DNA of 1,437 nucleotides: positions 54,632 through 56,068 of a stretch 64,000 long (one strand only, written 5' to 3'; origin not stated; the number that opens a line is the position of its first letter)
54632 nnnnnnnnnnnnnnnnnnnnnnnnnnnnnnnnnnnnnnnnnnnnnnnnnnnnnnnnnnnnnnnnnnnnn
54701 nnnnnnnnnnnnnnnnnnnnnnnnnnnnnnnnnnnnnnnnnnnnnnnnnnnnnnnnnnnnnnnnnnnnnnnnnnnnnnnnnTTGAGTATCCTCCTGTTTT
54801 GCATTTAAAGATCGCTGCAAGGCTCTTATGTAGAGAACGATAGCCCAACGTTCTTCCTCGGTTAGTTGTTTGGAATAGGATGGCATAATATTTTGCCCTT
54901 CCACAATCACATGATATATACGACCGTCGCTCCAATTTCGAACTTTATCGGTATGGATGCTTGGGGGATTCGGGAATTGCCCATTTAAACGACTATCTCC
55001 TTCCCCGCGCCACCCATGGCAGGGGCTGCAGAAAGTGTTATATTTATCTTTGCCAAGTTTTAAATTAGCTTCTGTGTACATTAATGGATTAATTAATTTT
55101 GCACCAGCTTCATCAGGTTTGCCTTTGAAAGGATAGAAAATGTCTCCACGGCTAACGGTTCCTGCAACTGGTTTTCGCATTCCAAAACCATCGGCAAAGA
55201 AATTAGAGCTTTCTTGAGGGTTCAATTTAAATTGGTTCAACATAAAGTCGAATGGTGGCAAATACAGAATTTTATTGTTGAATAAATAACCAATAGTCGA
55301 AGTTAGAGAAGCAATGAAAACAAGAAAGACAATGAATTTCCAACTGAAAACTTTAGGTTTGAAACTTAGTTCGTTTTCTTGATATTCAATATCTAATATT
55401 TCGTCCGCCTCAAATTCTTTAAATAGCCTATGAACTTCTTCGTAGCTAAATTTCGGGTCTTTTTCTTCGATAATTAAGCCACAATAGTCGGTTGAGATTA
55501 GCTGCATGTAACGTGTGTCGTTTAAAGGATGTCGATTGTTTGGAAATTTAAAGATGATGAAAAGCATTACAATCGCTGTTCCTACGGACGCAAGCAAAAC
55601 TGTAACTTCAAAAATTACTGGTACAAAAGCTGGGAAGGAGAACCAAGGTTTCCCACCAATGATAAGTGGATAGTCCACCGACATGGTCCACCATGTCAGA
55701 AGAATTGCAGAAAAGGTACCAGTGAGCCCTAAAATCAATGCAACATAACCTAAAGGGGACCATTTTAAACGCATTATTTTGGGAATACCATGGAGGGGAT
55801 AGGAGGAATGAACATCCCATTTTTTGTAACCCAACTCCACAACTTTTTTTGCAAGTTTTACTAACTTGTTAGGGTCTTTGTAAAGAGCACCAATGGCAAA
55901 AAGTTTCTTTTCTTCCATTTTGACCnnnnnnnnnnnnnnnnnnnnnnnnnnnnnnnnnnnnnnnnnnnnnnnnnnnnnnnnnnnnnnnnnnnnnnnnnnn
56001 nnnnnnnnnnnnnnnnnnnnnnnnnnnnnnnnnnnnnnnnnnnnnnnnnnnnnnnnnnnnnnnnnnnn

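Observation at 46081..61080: About 15-kb unidirectional ACIII - caa3 respiratory supercluster with an ActD-ActE fusion and non-canonical cox gene order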

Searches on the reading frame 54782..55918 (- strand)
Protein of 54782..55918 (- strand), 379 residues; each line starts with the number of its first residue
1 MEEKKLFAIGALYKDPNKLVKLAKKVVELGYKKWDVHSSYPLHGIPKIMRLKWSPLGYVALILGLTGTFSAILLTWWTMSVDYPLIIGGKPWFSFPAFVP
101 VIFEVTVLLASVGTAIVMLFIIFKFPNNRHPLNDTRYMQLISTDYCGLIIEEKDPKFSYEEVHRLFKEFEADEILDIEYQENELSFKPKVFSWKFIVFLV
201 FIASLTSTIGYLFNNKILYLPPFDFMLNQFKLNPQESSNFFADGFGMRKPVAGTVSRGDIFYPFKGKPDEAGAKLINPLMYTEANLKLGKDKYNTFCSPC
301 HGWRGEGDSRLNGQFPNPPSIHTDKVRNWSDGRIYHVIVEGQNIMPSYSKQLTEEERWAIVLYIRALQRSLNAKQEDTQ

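Call 4: search_protein_families(library=pfam, proteins=[window:54782-55918:-], max_evalue=0.01)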
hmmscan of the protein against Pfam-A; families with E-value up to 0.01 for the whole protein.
window:54782-55918:- (379 aa): 3 families
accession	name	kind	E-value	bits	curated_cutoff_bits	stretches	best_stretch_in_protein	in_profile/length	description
PF11821.13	ActD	-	2.8e-51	174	25.7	1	10-174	4-168/170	Alternative complex III, ActD subunit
PF13442.11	Cytochrome_CBB3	-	5.2e-13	49.5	27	1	285-364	2-68/68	Cytochrome C oxidase, cbb3-type, subunit III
PF00034.26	Cytochrom_C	-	6e-09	37.5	21.3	1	288-367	3-89/90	Cytochrome c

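Call 6: search_protein_families(library=ncbifam, proteins=[window:54782-55918:-], max_evalue=0.001)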
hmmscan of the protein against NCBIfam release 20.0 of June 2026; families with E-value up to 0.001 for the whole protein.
window:54782-55918:- (379 aa): 4 families
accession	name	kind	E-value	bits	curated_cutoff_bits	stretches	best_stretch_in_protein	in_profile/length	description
NF011054.0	PRK14486.1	equivalog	2.4e-09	37.1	447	1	273-369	202-292/294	putative bifunctional cbb3-type cytochrome c oxidase subunit II/cytochrome c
NF050122.1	bc1_QcrC_actin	exception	5.3e-07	29.2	200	1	282-370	132-214/253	cytochrome bc1 complex diheme cytochrome c subunit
TIGR04494.1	c550_PedF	equivalog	8.9e-06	25.6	122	1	277-366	41-129/133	cytochrome c-550 PedF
TIGR03872.1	cytochrome_MoxG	equivalog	0.00057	20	147.8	1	277-376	35-130/133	cytochrome c(L), periplasmic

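Call 12: find_homologous_proteins(query=window:54782-55918:-, max_evalue=0.00001)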
Query window:54782-55918:- (379 aa): 1849 proteins with E <= 0.00001 among 5485 candidates; the best 120 are listed.
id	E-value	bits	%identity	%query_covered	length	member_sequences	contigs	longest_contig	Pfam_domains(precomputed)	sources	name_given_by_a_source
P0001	4.0e-260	880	100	100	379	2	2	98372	PF11821.14,PF13442.12,PF00034.27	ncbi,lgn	-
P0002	5.8e-252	853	96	100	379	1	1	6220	PF11821.14,PF13442.12,PF00034.27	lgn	-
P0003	5.0e-217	738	80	100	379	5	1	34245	PF11821.14,PF13442.12,PF00034.27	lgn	-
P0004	5.3e-217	738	81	100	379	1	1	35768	PF11821.14,PF13442.12,PF00034.27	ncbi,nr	ncbi:MAG: DUF3341 domain-containing protein [Ignavibacteria bacterium]|nr:DUF3341 domain-containing 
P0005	1.5e-215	733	80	100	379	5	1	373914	PF11821.14,PF13442.12,PF00034.27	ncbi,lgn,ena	-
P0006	2.8e-215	733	80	100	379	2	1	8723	PF11821.14,PF13442.12,PF00034.27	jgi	-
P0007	3.8e-214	729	80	100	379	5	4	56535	PF11821.14,PF13442.12,PF00034.27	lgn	-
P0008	1.0e-201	688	75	100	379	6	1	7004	PF11821.14,PF13442.12,PF00034.27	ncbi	ncbi:MAG: quinol:electron acceptor oxidoreductase subunit ActD [Candidatus Kapaibacteriota bacterium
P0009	1.9e-201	687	75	99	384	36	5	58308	PF11821.14,PF13442.12,PF00034.27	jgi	-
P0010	1.5e-200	684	74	99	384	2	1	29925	PF11821.14,PF13442.12,PF00034.27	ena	-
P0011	9.3e-200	681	73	100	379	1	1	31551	PF11821.14,PF13442.12,PF00034.27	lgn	-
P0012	1.4e-198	678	74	99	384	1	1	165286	PF11821.14,PF13442.12,PF00034.27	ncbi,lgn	-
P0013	3.9e-198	676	74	100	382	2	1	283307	PF11821.14,PF13442.12,PF00034.27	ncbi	-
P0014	1.9e-196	671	72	99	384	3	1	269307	PF11821.14,PF13442.12,PF00034.27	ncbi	-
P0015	2.4e-196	670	74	100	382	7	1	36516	PF11821.14,PF13442.12,PF00034.27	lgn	-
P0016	3.9e-183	627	68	99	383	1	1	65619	PF11821.14,PF13442.12,PF00034.27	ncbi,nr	ncbi:MAG: DUF3341 domain-containing protein [Ignavibacteria bacterium]|nr:DUF3341 domain-containing 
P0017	3.3e-179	614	66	100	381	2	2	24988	PF11821.14,PF13442.12,PF00034.27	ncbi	-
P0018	4.1e-179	613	68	100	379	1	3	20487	PF11821.14,PF13442.12,PF00034.27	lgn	-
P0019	6.6e-179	613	68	100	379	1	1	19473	PF11821.14,PF13442.12,PF00034.27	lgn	-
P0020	2.9e-178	611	68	99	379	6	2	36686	PF11821.14,PF13442.12,PF00034.27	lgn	-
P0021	1.5e-172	592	64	100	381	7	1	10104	PF11821.14,PF13442.12,PF00034.27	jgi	-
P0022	1.9e-170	585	61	100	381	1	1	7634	PF11821.14,PF13442.12,PF00034.27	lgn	-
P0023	8.8e-167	573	62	100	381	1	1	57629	PF11821.14,PF13442.12,PF00034.27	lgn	-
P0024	4.3e-164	564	61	100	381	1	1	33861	PF11821.14,PF13442.12,PF00034.27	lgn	-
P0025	3.4e-163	561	61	100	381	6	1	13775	PF11821.14,PF13442.12,PF00034.27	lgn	-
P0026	3.8e-155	535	59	100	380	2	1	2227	PF11821.14,PF13442.12,PF00034.27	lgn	-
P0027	6.0e-153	527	59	100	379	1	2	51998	PF11821.14,PF13442.12,PF00034.27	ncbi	-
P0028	1.1e-150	520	58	100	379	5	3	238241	PF11821.14,PF13442.12,PF00034.27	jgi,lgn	jgi:cytochrome c5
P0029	1.0e-149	517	57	100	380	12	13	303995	PF11821.14,PF13442.12,PF00034.27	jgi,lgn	jgi:hypothetical protein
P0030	3.4e-149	515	58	100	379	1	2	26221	PF11821.14,PF13442.12,PF00034.27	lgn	-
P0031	3.5e-149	515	59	99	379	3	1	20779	PF11821.14,PF13442.12,PF00034.27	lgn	-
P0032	4.5e-149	515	57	100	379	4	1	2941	PF11821.14,PF13442.12,PF00034.27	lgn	-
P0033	6.7e-149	514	58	100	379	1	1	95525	PF11821.14,PF13442.12,PF00034.27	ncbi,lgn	ncbi:MAG: quinol:electron acceptor oxidoreductase subunit ActD [Bacteroidota bacterium]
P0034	7.4e-149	514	59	99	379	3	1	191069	PF11821.14,PF13442.12,PF00034.27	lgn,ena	-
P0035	9.7e-149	513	56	100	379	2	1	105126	PF11821.14,PF13442.12,PF00034.27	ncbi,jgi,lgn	-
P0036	1.0e-148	513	57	100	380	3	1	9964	PF11821.14,PF13442.12,PF00034.27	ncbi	-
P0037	1.2e-148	513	58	100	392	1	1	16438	PF11821.14,PF13442.12,PF00034.27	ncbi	-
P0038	1.7e-148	513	56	100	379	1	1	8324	PF11821.14,PF13442.12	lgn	-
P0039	3.3e-148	512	58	99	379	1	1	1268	PF11821.14,PF13442.12,PF00034.27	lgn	-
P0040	7.1e-148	511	57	99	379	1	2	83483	PF11821.14,PF13442.12,PF00034.27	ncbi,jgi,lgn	-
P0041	7.1e-148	511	58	99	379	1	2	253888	PF11821.14,PF13442.12,PF00034.27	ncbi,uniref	ncbi:quinol:electron acceptor oxidoreductase subunit ActD [Melioribacter sp. OK-6-Me]|uniref:quinol:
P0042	2.3e-147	509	59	99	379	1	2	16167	PF11821.14,PF13442.12,PF00034.27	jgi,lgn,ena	-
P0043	2.4e-147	509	57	99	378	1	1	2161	PF11821.14,PF13442.12,PF00034.27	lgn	-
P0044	4.1e-147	508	56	99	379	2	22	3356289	PF11821.14,PF13442.12,PF00034.27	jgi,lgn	-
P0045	4.3e-147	508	58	100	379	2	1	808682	PF11821.14,PF13442.12,PF00034.27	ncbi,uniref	ncbi:quinol:electron acceptor oxidoreductase subunit ActD [Rosettibacter firmus]|uniref:quinol:elect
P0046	5.0e-147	508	58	99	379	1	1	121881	PF11821.14,PF13442.12,PF00034.27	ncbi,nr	ncbi:MAG: DUF3341 domain-containing protein [Candidatus Kapabacteria bacterium]|nr:DUF3341 domain-co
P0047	5.2e-147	508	58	99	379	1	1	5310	PF11821.14,PF13442.12,PF00034.27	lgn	-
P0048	6.2e-147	508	59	100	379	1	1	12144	PF11821.14,PF13442.12,PF00034.27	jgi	-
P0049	8.2e-147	507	56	100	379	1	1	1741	PF11821.14,PF13442.12,PF00034.27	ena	-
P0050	9.8e-147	507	58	100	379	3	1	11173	PF11821.14,PF13442.12,PF00034.27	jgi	jgi:hypothetical protein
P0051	1.0e-146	507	58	99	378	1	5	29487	PF11821.14,PF13442.12,PF00034.27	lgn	-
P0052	1.6e-146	506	58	99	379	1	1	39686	PF11821.14,PF13442.12,PF00034.27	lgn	-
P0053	1.8e-146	506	57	99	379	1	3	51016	PF11821.14,PF13442.12,PF00034.27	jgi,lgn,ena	-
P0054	1.9e-146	506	58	100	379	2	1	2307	PF11821.14,PF13442.12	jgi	-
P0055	2.9e-146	505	57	99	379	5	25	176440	PF11821.14,PF13442.12,PF00034.27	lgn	-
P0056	4.1e-146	505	56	100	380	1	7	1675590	PF11821.14,PF13442.12,PF00034.27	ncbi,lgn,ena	-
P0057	5.3e-146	504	57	99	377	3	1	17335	PF11821.14,PF13442.12,PF00034.27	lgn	-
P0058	7.9e-146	504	56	99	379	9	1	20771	PF11821.14,PF13442.12,PF00034.27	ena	-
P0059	9.0e-146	504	56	100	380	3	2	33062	PF11821.14,PF13442.12,PF00034.27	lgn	-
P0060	1.8e-145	503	55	100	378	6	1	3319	PF11821.14,PF13442.12,PF00034.27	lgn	-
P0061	7.9e-145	501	57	99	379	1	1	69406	PF11821.14,PF13442.12,PF00034.27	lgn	-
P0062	8.8e-145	500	56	100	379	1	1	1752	PF11821.14,PF13442.12,PF00034.27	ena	-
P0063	1.0e-144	500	56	100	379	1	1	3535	PF11821.14,PF13442.12,PF00034.27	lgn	-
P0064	1.1e-144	500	57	100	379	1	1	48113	PF11821.14,PF13442.12,PF00034.27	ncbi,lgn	-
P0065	1.3e-144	500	56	99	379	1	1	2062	PF11821.14,PF13442.12,PF00034.27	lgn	-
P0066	1.4e-144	500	55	100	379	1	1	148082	PF11821.14,PF13442.12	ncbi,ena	-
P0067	1.6e-144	500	57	99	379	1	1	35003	PF11821.14,PF13442.12,PF00034.27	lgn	-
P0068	2.1e-144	499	56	99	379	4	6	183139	PF11821.14,PF13442.12,PF00034.27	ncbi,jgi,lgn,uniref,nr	ncbi:MAG: quinol:electron acceptor oxidoreductase subunit ActD [Stygiobacter sp.]|jgi:mono/diheme cy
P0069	2.7e-144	499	56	99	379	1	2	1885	PF11821.14,PF13442.12,PF00034.27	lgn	-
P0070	3.4e-144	499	57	100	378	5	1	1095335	PF11821.14,PF13442.12,PF00034.27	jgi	jgi:mono/diheme cytochrome c family protein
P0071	4.1e-144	498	56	100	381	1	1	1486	PF11821.14,PF13442.12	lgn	-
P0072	4.3e-144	498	55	99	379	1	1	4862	PF11821.14,PF13442.12,PF00034.27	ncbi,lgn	-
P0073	4.9e-144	498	56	100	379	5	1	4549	PF11821.14,PF13442.12,PF00034.27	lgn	-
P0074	6.4e-144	498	56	99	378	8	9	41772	PF11821.14,PF13442.12,PF00034.27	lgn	-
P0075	6.5e-144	498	56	100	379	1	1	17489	PF11821.14,PF13442.12,PF00034.27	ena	-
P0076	7.7e-144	497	58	100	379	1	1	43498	PF11821.14,PF13442.12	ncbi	ncbi:MAG: quinol:electron acceptor oxidoreductase subunit ActD [bacterium]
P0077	7.9e-144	497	56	99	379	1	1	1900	PF11821.14,PF13442.12,PF00034.27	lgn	-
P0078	1.0e-143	497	54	100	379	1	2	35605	PF11821.14,PF13442.12,PF00034.27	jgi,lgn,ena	-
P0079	1.6e-143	496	55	99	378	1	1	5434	PF11821.14,PF13442.12,PF00034.27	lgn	-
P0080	1.9e-143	496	56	99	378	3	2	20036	PF11821.14,PF13442.12,PF00034.27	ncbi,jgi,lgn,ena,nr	ncbi:MAG TPA: DUF3341 domain-containing protein [Ignavibacteria bacterium]|nr:DUF3341 domain-contain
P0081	2.7e-143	496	55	100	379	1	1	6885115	PF11821.14,PF13442.12,PF00034.27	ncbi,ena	-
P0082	2.9e-143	495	56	100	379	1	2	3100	PF11821.14,PF13442.12,PF00034.27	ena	-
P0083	3.4e-143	495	56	100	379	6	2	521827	PF11821.14,PF13442.12,PF00034.27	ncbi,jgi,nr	ncbi:MAG: DUF3341 domain-containing protein [Melioribacteraceae bacterium]|jgi:hypothetical protein|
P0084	7.2e-143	494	55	100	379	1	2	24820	PF11821.14,PF13442.12,PF00034.27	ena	-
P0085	7.5e-143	494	56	100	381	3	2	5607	PF11821.14,PF13442.12,PF00034.27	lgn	-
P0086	8.4e-143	494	56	99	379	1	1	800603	PF11821.14,PF13442.12,PF00034.27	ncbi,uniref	ncbi:quinol:electron acceptor oxidoreductase subunit ActD [Melioribacteraceae bacterium 4301-Me]|uni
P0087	8.7e-143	494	55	100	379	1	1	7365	PF11821.14,PF13442.12,PF00034.27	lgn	-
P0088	8.9e-143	494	57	100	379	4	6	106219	PF11821.14,PF13442.12,PF00034.27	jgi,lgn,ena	-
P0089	9.3e-143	494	55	100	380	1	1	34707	PF11821.14,PF13442.12,PF00034.27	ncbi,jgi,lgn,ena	-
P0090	9.4e-143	494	55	100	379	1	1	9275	PF11821.14,PF13442.12,PF00034.27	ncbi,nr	ncbi:MAG: hypothetical protein CVV24_12845 [Ignavibacteriae bacterium HGW-Ignavibacteriae-3]|nr:MAG:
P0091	1.8e-142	493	55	99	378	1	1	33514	PF11821.14,PF13442.12,PF00034.27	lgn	-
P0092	1.8e-142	493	54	100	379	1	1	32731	PF11821.14,PF13442.12,PF00034.27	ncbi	-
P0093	2.0e-142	493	57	100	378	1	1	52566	PF11821.14,PF13442.12,PF00034.27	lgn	-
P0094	2.4e-142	492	56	100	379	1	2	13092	PF11821.14,PF13442.12,PF00034.27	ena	-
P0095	3.9e-142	492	54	100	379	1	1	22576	PF11821.14,PF13442.12,PF00034.27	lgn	-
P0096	4.4e-142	492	56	100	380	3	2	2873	PF11821.14,PF13442.12,PF00034.27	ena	-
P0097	7.9e-142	491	54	99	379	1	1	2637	PF11821.14,PF13442.12,PF00034.27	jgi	jgi:hypothetical protein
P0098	8.3e-142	491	56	100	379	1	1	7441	PF11821.14,PF13442.12,PF00034.27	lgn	-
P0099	1.1e-141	490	55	100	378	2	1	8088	PF11821.14,PF13442.12,PF00034.27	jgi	-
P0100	1.9e-141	489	57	98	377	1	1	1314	PF11821.14,PF13442.12,PF00034.27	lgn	-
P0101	2.1e-141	489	55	100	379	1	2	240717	PF11821.14,PF13442.12,PF00034.27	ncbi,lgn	ncbi:MAG: quinol:electron acceptor oxidoreductase subunit ActD [Bacteroidota bacterium]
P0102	2.4e-141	489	54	99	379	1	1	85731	PF11821.14,PF13442.12,PF00034.27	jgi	jgi:hypothetical protein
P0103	2.4e-141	489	55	100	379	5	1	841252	PF11821.14,PF13442.12,PF00034.27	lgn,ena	-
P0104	2.6e-141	489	55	100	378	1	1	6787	PF11821.14,PF13442.12,PF00034.27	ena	-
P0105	3.2e-141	489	54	100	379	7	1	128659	PF11821.14,PF13442.12,PF00034.27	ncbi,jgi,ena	-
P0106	3.7e-141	489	55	100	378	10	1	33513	PF11821.14,PF13442.12,PF00034.27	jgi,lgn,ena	-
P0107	5.5e-141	488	56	100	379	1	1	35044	PF11821.14,PF13442.12,PF00034.27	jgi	jgi:hypothetical protein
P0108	7.8e-141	487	54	99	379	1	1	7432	PF11821.14,PF13442.12,PF00034.27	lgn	-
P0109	8.4e-141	487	54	100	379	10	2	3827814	PF11821.14,PF13442.12,PF00034.27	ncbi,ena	-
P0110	1.2e-140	487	55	100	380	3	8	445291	PF11821.14,PF13442.12,PF00034.27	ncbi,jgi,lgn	jgi:mono/diheme cytochrome c family protein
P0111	2.1e-140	486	57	100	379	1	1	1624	PF11821.14,PF13442.12,PF00034.27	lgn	-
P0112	2.4e-140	486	55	100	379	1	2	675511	PF11821.14,PF13442.12,PF00034.27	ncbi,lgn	-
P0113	3.0e-140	486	54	100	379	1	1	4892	PF11821.14,PF13442.12,PF00034.27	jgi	-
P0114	3.1e-140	485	56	100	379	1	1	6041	PF11821.14,PF13442.12,PF00034.27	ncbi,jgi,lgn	ncbi:MAG: quinol:electron acceptor oxidoreductase subunit ActD [FCB group bacterium]|jgi:mono/diheme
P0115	4.0e-140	485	55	100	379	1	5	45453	PF11821.14,PF13442.12,PF00034.27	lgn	-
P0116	5.3e-140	485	54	99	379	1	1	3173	PF11821.14,PF13442.12,PF00034.27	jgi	jgi:hypothetical protein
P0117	7.0e-140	484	55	100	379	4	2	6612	PF11821.14,PF13442.12,PF00034.27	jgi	-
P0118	7.0e-140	484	55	100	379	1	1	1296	PF11821.14,PF13442.12,PF00034.27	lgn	-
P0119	9.4e-140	484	55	100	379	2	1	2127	PF11821.14,PF13442.12,PF00034.27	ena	-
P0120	1.2e-139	484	55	100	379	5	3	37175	PF11821.14,PF13442.12,PF00034.27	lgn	-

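Call 14: find_related_loci(query=A1, collection=genome_contigs, flank=10000)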
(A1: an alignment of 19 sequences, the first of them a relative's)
Query A1 (379 aa) in genome_contigs; peptide patterns used: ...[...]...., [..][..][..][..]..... (x = any residue, [..] = any of these).
600 stretches matched a pattern (row limit reached: there are more); 591 encode a relative of the query (tblastn E <= 1e-3); the best 80 are kept; 80 distinct loci.
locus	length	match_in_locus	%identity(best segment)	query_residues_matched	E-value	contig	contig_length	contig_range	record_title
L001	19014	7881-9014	72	2-379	0e+0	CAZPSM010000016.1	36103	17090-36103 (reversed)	MAG TPA_asm: uncultured Hyphomicrobiales bacterium isolate binchicken_co135_216 genome assembly, contig: NODE_2263_lengt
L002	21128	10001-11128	74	4-379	0e+0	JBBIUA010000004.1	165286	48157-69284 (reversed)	MAG: Ignavibacteria bacterium isolate QNF170220_bin_42 NODE_47_length_165286_cov_2.49002, whole genome shotgun sequence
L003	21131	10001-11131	57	1-377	1e-152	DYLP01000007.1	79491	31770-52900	MAG TPA_asm: Melioribacter roseus isolate SulCav_AS07-7_3_37_64 SulCav_AS07_7_207_length_79491_cov_37_176859, whole geno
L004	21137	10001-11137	56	1-379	4e-150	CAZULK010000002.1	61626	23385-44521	MAG TPA_asm: uncultured Melioribacteraceae bacterium isolate SRP162660_co1_280 genome assembly, contig: NODE_65_length_6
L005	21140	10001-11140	56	1-379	2e-149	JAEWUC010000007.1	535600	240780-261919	MAG: Bacteroidetes bacterium isolate OH_SDB_17 k127_1377764, whole genome shotgun sequence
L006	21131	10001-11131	56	1-377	7e-149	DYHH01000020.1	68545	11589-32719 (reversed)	MAG TPA_asm: Melioribacter roseus isolate BE2012_2_34_37 Afr_mines_BE2012_231_length_68545_cov_15_874405, whole genome s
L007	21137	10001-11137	58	1-379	8e-147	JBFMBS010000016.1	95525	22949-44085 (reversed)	MAG: Bacteroidota bacterium isolate MAG170 MAG170_16, whole genome shotgun sequence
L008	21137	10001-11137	55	1-379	5e-147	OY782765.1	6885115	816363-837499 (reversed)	MAG: Melioribacteraceae bacterium isolate b49f5fa7-6043-4eb4-88a3-53a29b1f0925 genome assembly, chromosome: 1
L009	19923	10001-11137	54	1-379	5e-146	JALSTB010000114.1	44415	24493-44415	MAG: Melioribacteraceae bacterium isolate 356-308_metabat2_scaf2bin.084 356-308_scaffold_431_c1, whole genome shotgun se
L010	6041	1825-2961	56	1-379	3e-145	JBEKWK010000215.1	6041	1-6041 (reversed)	MAG: FCB group bacterium isolate SPRUCE 626 SPRUCE_626_215, whole genome shotgun sequence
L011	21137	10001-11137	55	1-379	9e-145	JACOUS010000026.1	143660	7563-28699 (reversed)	MAG: Ignavibacteriales bacterium isolate NC_groundwater_78_Ag_B-0.1um_38_923 GD18-4_B1_scaffold_400610, whole genome sho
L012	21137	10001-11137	56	1-379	1e-144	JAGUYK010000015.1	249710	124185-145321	MAG: Ignavibacteriales bacterium isolate DeMMO6_3 c_000000027312, whole genome shotgun sequence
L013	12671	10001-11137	56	1-379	3e-144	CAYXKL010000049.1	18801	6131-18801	MAG TPA_asm: uncultured Melioribacter sp. isolate binchicken_co58_36 genome assembly, contig: NODE_2341_length_18801_cov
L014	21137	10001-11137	55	1-379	2e-142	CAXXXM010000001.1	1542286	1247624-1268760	MAG: Melioribacteraceae bacterium isolate 19b69164-f2ba-4969-9034-9b84567f6f9b genome assembly, contig: contig_1, whole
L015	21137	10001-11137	57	1-379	3e-142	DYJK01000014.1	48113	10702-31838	MAG TPA_asm: Melioribacter roseus isolate FI88_2_36_12 Afr_mines_FI88_310_length_48113_cov_4_421553, whole genome shotgu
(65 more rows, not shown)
